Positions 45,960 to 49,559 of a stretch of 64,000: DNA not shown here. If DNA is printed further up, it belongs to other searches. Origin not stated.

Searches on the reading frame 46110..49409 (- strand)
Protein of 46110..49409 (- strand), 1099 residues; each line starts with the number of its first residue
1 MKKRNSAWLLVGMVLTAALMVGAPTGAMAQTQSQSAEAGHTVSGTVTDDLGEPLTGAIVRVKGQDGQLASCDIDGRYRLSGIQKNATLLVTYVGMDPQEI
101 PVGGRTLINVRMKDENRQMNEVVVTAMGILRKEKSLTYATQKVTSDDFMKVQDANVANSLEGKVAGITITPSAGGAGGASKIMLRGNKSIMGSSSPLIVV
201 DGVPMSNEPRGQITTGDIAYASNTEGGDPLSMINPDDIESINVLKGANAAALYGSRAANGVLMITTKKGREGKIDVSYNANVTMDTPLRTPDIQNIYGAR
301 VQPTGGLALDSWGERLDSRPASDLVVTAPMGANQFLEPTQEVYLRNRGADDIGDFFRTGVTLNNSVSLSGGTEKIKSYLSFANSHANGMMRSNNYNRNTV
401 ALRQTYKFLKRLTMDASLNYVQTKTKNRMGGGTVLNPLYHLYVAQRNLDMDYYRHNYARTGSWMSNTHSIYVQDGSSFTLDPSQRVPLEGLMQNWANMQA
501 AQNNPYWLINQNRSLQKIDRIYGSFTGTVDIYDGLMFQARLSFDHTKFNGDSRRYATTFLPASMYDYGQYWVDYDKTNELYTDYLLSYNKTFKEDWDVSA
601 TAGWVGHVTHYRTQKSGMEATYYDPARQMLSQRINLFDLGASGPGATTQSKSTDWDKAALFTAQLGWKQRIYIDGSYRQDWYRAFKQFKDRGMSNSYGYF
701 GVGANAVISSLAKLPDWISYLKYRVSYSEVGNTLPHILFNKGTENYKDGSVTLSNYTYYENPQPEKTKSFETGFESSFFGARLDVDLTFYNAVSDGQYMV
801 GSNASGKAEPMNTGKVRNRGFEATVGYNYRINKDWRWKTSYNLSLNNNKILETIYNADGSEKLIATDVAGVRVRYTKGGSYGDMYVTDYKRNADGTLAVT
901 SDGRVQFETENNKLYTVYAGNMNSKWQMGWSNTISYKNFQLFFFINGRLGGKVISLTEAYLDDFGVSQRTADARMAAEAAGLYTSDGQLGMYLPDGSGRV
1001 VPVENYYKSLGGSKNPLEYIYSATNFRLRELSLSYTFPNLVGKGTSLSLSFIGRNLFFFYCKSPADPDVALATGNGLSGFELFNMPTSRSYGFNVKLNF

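Call 38: search_protein_families(library=pfam, proteins=[window:46110-49409:-], max_evalue=0.0001)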
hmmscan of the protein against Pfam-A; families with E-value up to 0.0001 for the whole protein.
window:46110-49409:- (1099 aa): 3 families
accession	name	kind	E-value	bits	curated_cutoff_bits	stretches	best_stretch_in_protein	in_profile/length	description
PF07715.20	Plug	-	2.4e-21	76.7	23.9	1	134-261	3-107/107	TonB-dependent Receptor Plug Domain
PF13715.12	CarbopepD_reg_2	-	1.9e-12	47.5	32.2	1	42-124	1-88/88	CarboxypepD_reg-like domain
PF13620.12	CarboxypepD_reg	-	2.1e-08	34.8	32.3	1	41-112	1-81/82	Carboxypeptidase regulatory-like domain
